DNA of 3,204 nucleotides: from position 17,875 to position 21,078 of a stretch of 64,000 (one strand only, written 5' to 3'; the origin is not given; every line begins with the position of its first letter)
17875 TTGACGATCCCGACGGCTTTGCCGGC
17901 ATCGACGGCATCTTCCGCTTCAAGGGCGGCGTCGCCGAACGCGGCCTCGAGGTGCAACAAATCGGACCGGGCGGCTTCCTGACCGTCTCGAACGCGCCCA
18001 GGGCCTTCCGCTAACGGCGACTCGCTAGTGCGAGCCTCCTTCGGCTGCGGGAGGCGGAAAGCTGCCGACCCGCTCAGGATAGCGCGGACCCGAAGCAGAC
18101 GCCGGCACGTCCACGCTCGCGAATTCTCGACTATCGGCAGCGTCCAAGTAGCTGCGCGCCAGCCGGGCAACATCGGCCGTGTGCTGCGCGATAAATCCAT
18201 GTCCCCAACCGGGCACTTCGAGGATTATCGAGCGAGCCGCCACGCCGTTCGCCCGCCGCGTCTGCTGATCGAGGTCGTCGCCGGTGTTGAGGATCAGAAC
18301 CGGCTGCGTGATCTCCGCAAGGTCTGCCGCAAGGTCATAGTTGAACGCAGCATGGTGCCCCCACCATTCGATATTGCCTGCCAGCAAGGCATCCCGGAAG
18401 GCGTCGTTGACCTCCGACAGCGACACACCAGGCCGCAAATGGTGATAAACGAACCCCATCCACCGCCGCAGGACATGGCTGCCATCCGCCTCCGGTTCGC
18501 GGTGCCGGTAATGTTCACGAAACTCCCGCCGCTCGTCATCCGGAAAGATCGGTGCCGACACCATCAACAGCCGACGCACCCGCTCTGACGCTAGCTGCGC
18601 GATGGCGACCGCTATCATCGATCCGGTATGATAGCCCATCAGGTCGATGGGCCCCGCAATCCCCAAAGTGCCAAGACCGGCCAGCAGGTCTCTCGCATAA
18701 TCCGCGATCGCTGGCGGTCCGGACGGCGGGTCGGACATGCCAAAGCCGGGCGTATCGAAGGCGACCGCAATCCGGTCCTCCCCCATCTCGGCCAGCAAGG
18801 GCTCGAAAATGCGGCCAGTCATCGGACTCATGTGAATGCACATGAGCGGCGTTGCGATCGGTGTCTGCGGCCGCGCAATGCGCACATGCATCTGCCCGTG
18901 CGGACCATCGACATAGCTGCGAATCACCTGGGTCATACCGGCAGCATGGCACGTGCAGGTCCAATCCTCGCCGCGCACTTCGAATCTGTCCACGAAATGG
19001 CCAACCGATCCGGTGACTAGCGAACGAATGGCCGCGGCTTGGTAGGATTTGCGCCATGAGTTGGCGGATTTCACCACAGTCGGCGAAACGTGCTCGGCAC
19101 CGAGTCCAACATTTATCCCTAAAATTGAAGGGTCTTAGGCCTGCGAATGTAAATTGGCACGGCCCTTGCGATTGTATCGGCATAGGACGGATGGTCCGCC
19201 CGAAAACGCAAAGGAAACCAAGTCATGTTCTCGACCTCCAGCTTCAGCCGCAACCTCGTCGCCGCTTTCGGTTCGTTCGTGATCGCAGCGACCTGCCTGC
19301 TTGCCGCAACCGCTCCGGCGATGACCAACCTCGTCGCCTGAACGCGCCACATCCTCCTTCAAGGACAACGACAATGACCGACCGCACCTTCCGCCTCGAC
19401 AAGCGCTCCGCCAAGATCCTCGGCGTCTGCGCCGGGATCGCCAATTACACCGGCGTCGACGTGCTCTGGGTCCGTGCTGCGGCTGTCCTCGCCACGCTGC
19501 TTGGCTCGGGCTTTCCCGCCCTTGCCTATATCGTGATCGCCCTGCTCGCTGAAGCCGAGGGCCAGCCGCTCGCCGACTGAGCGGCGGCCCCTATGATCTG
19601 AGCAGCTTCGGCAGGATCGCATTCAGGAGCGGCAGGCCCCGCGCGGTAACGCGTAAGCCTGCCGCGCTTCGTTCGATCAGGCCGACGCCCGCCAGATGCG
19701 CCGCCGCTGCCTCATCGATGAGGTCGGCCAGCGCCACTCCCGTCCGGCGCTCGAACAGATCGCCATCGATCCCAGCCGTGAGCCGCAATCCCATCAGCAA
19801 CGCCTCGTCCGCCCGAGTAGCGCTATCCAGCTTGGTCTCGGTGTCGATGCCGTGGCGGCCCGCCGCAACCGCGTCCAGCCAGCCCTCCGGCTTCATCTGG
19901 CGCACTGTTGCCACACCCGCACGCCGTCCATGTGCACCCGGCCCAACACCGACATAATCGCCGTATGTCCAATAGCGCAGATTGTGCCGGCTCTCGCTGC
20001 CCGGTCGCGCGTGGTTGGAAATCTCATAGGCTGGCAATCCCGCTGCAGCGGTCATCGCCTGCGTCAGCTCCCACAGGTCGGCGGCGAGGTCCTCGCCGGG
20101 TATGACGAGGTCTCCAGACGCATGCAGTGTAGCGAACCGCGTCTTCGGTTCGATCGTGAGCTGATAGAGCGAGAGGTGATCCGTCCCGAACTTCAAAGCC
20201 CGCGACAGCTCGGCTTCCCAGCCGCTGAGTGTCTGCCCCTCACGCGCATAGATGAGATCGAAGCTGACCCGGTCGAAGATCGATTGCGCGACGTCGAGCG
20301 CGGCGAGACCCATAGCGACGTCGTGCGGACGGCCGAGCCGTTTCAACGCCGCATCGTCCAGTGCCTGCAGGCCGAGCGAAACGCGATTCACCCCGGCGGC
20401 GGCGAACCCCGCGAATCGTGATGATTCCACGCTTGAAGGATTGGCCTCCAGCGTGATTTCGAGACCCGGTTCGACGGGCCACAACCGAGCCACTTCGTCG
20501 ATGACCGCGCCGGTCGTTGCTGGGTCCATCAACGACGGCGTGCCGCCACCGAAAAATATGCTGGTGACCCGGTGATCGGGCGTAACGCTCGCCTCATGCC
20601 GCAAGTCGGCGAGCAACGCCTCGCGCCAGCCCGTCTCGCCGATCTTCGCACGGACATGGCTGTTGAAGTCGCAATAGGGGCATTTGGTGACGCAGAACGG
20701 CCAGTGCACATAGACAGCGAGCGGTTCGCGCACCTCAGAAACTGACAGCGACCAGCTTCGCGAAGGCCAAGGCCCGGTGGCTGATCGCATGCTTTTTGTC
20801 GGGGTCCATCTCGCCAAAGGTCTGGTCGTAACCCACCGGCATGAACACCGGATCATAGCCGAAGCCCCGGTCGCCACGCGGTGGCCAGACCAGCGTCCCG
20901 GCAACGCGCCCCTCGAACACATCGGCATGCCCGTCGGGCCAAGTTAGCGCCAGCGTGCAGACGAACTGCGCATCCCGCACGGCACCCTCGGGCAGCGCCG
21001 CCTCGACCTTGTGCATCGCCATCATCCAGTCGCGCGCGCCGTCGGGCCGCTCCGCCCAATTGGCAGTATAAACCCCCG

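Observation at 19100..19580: Consensus sigma54 promoter driving a 38-codon hydrophobic mini-ORF and a PspC-domain gene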

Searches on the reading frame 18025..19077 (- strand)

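Call 4: search_protein_families(library=pfam, proteins=[window:18025-19077:-], max_evalue=0.1)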
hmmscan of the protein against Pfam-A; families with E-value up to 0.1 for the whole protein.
window:18025-19077:- (350 aa): 4 families
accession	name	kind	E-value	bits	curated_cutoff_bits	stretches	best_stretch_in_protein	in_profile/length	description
PF12697.13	Abhydrolase_6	-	8e-13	50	26.3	1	87-305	10-216/217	Alpha/beta hydrolase family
PF00561.26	Abhydrolase_1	-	1.8e-08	34.8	25.8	1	80-217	5-150/245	alpha/beta hydrolase fold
PF12146.15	Hydrolase_4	-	4.9e-05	23.2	27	1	103-189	32-122/239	Serine aminopeptidase, S33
PF00975.26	Thioesterase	-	0.0042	17.8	26.4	1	77-171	2-95/226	Thioesterase domain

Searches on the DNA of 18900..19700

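Call 70: search_rna_families(source=window, start=18900, end=19700, threshold=evalue, max_evalue=1)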
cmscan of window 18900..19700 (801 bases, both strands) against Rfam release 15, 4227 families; matches with E-value up to 1: 1.
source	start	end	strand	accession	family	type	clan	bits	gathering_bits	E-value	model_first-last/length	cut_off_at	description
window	19572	19665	+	RF02222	sX2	Gene; sRNA;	-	18.3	40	0.25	1-110/110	no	Xanthomonas sRNA sX2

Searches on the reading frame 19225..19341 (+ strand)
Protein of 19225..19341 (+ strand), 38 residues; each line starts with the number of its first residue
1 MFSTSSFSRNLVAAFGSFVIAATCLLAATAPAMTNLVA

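Call 4: search_protein_families(library=pfam, proteins=[window:19225-19341:+], max_evalue=0.1)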
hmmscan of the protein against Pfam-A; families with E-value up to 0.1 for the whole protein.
window:19225-19341:+ (38 aa): 1 family
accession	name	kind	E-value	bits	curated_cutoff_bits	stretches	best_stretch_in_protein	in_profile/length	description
PF12911.12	OppC_N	-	0.033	14.5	23.9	1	6-33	9-36/53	N-terminal TM domain of oligopeptide transport permease C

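Call 20: search_protein_families(library=ncbifam, proteins=[window:19225-19338:+], max_evalue=1)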
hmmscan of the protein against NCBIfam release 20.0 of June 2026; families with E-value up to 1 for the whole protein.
seq(38 aa): 1 family
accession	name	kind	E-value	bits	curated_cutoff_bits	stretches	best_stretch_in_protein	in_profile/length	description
NF045730.1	VlpC_Nterm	exception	0.038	14.2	160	1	4-35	3-34/87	variant surface lipoprotein VlpC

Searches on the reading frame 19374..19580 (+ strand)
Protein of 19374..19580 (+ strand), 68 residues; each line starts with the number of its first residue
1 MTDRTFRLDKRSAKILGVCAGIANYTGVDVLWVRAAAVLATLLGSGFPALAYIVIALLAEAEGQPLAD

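Call 4: search_protein_families(library=pfam, proteins=[window:19374-19580:+], max_evalue=0.1)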
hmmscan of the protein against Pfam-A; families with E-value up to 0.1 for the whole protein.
window:19374-19580:+ (68 aa): 1 family
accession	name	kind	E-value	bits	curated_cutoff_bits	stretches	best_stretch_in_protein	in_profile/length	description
PF04024.17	PspC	-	3.1e-16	59.4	25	1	5-60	2-56/58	PspC domain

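Call 20: search_protein_families(library=ncbifam, proteins=[window:19374-19580:+], max_evalue=1)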
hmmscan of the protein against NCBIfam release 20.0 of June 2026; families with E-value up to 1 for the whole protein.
window:19374-19580:+ (68 aa): 2 families
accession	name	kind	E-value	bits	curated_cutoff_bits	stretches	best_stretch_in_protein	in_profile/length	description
TIGR02978.1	phageshock_pspC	equivalog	1.1e-16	60.8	104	1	4-62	2-61/121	envelope stress response membrane protein PspC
NF007973.0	PRK10697.1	equivalog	1.7e-09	37.6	136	1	6-60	11-65/119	envelope stress response membrane protein PspC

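Call 48: find_related_loci(query=window:19374-19580:+, collection=genome_contigs, flank=1500)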
Query window:19374-19580:+ (68 aa) in genome_contigs; peptide patterns used: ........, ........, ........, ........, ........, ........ (x = any residue, [..] = any of these).
600 stretches matched a pattern (row limit reached: there are more); 32 encode a relative of the query (tblastn E <= 1e-3); 32 distinct loci.
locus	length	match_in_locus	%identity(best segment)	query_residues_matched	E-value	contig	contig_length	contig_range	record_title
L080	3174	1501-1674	62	3-59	1e-19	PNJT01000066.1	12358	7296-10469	MAG: Novosphingobium sp. isolate WM.015 WM_1002363_12358, whole genome shotgun sequence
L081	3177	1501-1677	61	6-62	7e-19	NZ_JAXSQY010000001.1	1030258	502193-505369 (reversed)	Sphingomonas fuzhouensis strain SGZ-02 Scaffold1, whole genome shotgun sequence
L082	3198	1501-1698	56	2-66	6e-19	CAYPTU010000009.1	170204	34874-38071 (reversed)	MAG TPA_asm: uncultured Novosphingobium sp. isolate SRP292972_co1_71 genome assembly, contig: NODE_118_length_170204_cov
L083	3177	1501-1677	61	6-62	2e-18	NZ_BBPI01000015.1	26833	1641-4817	Sphingomonas parapaucimobilis NBRC 15100, whole genome shotgun sequence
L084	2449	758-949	53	6-68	6e-18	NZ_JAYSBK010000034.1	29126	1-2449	MAG: Novosphingobium sp. isolate XM6_XAHMGE1bin.2 NODE_882_length_29126_cov_6.186213, whole genome shotgun sequence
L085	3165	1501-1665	61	6-59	8e-18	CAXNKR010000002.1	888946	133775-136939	MAG: Alphaproteobacteria bacterium isolate MsE-30jul19-LR-27 genome assembly, contig: MsE-30jul19-LR-C10, whole genome s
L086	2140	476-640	61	6-59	1e-17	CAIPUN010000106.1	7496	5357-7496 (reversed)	MAG: uncultured Sphingomonadales bacterium isolate Loclat_bin-08287 genome assembly, contig: bin-08287:106/202, whole ge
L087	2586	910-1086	58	2-59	1e-17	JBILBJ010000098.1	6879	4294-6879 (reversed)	MAG: Sphingorhabdus sp. isolate ME2016-06-02_3300042429_group7_bin114 Rohwer_bin2058_scaffold_7458_c1, whole genome shot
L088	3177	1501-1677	58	2-59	1e-17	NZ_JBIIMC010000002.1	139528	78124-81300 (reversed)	MAG: Sphingorhabdus sp. isolate ME2002-06-05pf_3300043568_group1_bin182 Rohwer_bin2049_scaffold_25_c1, whole genome shot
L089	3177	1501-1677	60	2-59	2e-17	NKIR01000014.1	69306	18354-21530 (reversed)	MAG: Sphingomonadaceae bacterium PASS1 NODE_472, whole genome shotgun sequence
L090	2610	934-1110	60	2-59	1e-17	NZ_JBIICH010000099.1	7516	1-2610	MAG: Sphingorhabdus sp. isolate ME2000-07-17pf_3300043436_group1_bin67 Rohwer_bin2046_scaffold_8579_c1, whole genome sho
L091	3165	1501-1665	61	6-59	1e-17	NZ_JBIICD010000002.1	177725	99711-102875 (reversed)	MAG: Sphingorhabdus sp. isolate ME2000-07-17pf_3300043436_group1_bin38 Rohwer_bin2045_scaffold_21_c1, whole genome shotg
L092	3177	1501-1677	58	2-59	1e-17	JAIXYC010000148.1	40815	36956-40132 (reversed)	MAG: Sphingomonadales bacterium isolate D4_MAG_00079 pond_D4_MAG_00079_000000000097, whole genome shotgun sequence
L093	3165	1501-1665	61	6-59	2e-17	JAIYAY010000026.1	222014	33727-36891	MAG: Sphingomonadales bacterium isolate E1_MAG_00018 pond_E1_MAG_00018_000000000022, whole genome shotgun sequence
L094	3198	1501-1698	55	2-66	2e-17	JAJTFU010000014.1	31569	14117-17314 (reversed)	MAG: Novosphingobium sp. isolate 49614_E48 Sample_49614_scaffold_1911, whole genome shotgun sequence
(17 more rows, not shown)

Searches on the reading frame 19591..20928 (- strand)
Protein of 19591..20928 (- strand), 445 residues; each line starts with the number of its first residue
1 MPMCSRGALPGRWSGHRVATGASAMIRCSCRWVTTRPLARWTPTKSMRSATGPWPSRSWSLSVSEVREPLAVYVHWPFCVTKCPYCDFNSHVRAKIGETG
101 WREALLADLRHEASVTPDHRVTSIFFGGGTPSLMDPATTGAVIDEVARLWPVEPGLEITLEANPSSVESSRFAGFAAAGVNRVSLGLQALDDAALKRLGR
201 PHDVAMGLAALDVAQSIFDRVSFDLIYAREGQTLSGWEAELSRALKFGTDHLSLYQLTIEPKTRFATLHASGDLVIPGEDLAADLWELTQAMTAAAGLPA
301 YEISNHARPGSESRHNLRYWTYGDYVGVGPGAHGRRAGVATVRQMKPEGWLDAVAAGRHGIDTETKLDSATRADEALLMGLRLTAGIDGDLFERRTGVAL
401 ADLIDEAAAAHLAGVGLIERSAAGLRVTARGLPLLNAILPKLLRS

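Call 4: search_protein_families(library=pfam, proteins=[window:19591-20928:-], max_evalue=0.1)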
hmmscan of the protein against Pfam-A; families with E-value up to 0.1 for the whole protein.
window:19591-20928:- (445 aa): 2 families
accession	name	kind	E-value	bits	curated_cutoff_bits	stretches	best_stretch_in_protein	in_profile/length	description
PF04055.27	Radical_SAM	-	3.6e-19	70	29.5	1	73-238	1-160/166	Radical SAM superfamily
PF06969.22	HemN_C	-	1.6e-13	50.9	24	1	367-434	1-67/67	HemN C-terminal domain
